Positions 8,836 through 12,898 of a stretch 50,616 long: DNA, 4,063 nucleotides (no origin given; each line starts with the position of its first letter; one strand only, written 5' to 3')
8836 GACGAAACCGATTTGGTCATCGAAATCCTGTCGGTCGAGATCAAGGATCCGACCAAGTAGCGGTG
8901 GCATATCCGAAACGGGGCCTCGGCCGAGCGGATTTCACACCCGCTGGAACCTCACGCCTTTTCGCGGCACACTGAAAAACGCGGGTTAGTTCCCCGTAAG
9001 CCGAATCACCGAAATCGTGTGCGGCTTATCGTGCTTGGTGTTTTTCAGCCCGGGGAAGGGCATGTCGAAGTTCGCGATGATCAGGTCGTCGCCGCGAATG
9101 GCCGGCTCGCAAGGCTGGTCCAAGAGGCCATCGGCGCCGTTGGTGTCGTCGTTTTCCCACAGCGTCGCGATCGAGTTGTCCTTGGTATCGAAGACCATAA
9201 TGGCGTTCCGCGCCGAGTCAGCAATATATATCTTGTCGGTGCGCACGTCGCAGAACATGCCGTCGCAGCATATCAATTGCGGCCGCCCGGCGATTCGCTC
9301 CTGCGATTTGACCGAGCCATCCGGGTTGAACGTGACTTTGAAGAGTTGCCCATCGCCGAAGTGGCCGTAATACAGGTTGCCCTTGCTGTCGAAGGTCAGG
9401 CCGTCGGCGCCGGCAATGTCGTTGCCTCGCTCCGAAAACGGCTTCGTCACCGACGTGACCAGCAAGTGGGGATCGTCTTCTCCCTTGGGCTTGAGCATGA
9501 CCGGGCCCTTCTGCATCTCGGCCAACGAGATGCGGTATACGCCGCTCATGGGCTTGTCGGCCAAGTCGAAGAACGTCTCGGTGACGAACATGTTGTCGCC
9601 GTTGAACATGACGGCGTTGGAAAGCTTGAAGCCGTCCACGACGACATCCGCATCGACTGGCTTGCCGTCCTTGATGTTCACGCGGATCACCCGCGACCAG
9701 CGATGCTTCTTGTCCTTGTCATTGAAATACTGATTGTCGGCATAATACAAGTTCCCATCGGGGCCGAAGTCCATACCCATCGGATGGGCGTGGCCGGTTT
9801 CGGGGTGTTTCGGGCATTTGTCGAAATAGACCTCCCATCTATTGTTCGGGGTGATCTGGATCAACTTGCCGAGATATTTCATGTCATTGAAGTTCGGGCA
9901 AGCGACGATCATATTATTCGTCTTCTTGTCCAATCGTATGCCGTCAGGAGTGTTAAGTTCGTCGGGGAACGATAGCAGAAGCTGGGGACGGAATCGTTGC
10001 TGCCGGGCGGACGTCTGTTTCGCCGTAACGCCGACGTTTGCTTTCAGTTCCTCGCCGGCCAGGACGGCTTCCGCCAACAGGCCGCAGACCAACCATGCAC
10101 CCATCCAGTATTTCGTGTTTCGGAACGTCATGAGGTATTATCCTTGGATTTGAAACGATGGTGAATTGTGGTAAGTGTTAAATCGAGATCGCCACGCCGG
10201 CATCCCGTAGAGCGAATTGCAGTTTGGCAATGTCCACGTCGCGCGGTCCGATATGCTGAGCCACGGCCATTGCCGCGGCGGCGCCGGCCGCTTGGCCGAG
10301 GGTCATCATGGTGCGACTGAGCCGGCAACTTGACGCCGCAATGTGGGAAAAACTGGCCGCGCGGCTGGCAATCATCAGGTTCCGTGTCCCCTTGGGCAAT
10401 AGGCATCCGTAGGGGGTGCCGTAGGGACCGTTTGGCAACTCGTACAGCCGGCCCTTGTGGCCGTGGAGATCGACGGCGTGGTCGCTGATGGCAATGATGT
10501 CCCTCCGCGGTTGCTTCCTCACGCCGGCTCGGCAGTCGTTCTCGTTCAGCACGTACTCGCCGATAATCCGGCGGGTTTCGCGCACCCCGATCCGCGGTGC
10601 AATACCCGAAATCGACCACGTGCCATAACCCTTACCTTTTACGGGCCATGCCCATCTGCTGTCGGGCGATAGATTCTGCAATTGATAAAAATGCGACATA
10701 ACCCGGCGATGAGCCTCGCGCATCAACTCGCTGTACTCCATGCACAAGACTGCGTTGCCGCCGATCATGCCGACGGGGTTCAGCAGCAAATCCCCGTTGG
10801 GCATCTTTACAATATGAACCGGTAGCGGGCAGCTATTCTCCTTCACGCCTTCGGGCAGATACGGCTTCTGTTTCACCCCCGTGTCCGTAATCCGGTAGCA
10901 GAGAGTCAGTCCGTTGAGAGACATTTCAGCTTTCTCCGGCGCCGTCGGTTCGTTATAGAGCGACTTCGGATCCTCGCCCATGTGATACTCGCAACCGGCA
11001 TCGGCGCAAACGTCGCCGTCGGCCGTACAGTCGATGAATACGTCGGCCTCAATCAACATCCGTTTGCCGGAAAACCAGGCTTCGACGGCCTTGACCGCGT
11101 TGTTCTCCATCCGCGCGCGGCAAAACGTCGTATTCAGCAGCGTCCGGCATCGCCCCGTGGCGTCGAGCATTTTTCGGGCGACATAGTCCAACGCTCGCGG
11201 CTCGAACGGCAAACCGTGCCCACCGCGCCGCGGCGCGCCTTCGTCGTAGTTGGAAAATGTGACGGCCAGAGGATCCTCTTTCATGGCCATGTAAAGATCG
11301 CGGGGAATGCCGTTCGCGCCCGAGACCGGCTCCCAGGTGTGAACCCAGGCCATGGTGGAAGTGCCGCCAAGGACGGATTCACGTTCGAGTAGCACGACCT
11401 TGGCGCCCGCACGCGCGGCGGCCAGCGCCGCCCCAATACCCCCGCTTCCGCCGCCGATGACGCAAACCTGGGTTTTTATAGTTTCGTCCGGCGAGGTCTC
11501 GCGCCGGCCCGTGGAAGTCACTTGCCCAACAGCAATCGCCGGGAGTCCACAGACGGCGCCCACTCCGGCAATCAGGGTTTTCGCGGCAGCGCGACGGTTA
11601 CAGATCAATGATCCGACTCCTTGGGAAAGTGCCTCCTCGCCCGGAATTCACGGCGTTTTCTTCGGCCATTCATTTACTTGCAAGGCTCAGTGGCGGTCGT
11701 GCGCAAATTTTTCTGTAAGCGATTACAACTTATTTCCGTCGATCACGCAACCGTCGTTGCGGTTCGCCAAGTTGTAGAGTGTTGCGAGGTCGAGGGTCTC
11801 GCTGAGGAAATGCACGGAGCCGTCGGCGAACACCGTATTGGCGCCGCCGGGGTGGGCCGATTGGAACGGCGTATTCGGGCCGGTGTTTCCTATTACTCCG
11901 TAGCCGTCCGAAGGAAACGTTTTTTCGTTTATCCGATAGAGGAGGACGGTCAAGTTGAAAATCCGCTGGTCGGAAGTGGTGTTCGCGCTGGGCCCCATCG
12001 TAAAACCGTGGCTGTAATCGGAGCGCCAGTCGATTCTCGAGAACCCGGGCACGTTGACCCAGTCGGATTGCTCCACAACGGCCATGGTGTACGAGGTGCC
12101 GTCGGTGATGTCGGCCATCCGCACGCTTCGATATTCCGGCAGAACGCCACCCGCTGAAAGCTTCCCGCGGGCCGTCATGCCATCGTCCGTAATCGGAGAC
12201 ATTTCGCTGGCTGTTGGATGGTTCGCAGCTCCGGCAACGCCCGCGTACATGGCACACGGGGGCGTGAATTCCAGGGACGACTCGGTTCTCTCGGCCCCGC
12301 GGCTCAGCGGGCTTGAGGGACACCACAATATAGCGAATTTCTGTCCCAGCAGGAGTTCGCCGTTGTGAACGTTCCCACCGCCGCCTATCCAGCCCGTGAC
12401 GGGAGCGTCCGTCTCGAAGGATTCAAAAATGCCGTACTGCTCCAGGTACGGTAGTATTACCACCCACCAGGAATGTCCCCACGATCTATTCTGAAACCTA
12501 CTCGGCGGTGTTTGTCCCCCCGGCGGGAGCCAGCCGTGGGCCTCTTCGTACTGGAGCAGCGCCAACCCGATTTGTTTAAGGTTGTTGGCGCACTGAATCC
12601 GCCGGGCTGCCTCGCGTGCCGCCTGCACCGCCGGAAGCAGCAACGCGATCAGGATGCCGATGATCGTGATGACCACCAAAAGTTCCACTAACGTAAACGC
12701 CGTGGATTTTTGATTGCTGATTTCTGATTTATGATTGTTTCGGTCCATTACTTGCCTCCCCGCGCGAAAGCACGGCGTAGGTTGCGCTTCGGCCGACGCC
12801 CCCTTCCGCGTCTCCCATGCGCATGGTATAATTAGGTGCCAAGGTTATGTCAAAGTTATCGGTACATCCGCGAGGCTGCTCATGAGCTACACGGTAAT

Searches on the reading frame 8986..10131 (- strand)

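Call 102: search_protein_families(library=pfam, proteins=[window:8986-10131:-], max_evalue=0.001)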
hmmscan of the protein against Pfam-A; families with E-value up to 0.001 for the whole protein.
window:8986-10131:- (381 aa): 1 family
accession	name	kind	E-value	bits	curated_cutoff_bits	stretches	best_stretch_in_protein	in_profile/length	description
PF08450.18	SGL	-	9.9e-11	42.1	26.3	1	95-281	68-223/246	SMP-30/Gluconolactonase/LRE-like region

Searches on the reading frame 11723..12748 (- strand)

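Call 102: search_protein_families(library=pfam, proteins=[window:11723-12748:-], max_evalue=0.001)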
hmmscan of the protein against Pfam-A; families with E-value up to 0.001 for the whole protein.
window:11723-12748:- (341 aa): 2 families
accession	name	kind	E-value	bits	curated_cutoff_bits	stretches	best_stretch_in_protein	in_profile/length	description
PF07596.16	SBP_bac_10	-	9.9e-49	167.2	23.3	1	42-321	1-267/268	Protein of unknown function (DUF1559)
PF07963.17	N_methyl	-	2.6e-06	27.2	21.2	1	14-38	3-27/27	Prokaryotic N-terminal methylation motif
